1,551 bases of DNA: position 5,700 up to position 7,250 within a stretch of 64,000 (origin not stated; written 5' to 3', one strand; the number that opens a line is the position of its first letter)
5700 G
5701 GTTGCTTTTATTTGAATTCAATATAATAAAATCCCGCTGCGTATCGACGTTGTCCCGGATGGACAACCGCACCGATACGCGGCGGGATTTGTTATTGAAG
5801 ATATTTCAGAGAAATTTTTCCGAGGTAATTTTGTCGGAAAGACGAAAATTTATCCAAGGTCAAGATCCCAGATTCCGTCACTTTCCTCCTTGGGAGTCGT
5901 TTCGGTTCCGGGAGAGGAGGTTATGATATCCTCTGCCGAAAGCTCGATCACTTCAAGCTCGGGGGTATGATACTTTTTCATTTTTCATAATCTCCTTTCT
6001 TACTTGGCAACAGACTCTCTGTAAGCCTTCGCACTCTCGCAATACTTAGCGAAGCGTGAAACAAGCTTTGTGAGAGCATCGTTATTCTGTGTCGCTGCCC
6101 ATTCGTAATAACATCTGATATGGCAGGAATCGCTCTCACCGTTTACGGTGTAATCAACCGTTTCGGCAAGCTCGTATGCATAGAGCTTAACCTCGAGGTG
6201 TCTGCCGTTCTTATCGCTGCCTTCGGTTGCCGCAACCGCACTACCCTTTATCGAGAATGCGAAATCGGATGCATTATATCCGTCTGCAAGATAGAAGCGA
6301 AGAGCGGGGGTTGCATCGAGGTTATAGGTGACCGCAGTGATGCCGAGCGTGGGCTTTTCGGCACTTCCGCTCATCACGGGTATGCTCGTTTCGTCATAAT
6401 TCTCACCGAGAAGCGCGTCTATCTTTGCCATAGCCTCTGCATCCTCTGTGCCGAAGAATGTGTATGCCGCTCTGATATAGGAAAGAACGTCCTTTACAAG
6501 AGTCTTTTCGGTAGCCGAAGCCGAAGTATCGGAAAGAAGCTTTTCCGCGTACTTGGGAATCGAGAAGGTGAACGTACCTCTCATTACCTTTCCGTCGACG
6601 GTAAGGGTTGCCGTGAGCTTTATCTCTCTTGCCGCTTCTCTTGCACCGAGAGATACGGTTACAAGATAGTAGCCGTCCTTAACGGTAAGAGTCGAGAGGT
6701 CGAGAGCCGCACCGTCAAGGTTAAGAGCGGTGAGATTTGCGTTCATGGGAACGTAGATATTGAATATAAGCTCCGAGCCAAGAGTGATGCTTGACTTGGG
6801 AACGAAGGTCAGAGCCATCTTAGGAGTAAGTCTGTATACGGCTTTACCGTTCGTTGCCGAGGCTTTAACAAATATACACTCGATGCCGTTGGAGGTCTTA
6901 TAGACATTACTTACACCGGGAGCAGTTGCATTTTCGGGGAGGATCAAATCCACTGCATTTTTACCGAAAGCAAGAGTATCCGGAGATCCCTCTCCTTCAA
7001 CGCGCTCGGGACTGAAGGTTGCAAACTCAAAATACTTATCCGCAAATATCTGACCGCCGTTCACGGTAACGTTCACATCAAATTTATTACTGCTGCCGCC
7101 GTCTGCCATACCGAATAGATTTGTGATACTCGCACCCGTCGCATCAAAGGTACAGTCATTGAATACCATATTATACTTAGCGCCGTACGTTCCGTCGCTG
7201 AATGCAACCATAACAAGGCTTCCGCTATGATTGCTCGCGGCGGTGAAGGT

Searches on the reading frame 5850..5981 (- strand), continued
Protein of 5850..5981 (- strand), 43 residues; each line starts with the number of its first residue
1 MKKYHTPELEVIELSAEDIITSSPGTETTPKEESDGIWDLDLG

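Call 99: find_encoding_contigs(protein=P0019, flank=5000, max_places=4)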
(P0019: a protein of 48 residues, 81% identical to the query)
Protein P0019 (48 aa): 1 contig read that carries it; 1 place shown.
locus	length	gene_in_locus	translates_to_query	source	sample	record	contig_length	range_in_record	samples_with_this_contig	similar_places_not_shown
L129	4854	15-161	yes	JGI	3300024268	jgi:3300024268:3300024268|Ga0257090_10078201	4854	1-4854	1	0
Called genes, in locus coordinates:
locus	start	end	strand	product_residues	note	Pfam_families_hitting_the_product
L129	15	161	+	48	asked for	-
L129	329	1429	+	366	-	PF00150:Cellulase (weak)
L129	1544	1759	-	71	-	PF12844:HTH_19, PF13443:HTH_26 (weak), PF13560:HTH_31, PF01381:HTH_3, PF22495:HTH_92 (weak)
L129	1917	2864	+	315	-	-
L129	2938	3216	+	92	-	-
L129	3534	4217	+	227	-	PF02517:Rce1-like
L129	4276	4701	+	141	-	PF08837:DUF1810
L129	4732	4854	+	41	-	?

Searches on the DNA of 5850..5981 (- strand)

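Call 87: search_rna_families(source=L034, start=4100, end=4900, threshold=evalue, max_evalue=0.1)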
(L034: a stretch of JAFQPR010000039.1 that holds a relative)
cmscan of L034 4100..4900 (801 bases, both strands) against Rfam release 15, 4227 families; matches with E-value up to 0.1: 1.
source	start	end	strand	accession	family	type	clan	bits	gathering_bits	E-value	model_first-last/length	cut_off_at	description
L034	4370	4442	-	RF00005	tRNA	Gene; tRNA;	CL00001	71.2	29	1.9e-15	1-71/71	no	tRNA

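Call 88: search_rna_families(source=L036, start=1600, end=2100, threshold=evalue, max_evalue=0.1)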
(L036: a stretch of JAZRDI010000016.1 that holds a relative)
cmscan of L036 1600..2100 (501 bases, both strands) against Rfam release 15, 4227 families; matches with E-value up to 0.1: 0.
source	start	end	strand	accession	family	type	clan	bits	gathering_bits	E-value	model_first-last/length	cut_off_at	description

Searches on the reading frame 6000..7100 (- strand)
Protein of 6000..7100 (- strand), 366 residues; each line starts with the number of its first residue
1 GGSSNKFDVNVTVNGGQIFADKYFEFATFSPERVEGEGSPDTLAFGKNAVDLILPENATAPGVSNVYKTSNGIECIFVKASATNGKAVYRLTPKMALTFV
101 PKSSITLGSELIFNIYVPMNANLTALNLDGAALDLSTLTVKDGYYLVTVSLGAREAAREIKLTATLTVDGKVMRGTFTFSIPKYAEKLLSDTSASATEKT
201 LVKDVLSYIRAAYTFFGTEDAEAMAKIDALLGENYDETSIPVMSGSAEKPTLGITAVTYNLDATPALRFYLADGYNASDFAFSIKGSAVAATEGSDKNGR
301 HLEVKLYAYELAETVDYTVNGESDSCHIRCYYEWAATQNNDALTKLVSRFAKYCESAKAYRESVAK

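Call 22: search_solved_structures(query=window:6000-7100:-, max_evalue=1)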
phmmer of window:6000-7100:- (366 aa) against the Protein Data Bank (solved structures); distinct sequences matched with E-value up to 1: 0.

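Call 31: find_homologous_proteins(query=window:6003-7022:-, max_evalue=0.00001)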
Query window:6003-7022:- (340 aa): 29 proteins with E <= 0.00001 among 6708 candidates.
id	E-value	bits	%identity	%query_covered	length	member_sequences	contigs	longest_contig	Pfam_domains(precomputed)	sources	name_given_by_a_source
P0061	6.6e-141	487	74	94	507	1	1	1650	-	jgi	-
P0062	5.8e-134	465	68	96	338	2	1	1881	-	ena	-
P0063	1.8e-82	295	66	62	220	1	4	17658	-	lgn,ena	-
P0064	2.0e-73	266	49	86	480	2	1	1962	-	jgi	jgi:hypothetical protein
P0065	4.5e-70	255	42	100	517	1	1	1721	-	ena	-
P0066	1.5e-68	250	46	94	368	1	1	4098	-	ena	-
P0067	7.0e-65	238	54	67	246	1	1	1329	-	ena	-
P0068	6.8e-64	234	47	80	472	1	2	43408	-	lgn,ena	-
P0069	1.9e-63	233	55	68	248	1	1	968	-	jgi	jgi:hypothetical protein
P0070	4.5e-62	228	42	87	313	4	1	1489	-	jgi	jgi:hypothetical protein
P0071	7.6e-61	224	47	79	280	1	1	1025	-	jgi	jgi:hypothetical protein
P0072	2.4e-59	220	43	94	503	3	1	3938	-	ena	-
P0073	2.7e-58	216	46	77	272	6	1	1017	-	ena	-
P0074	3.4e-56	209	52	60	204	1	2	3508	-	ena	-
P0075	6.5e-53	198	55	55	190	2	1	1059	-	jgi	jgi:hypothetical protein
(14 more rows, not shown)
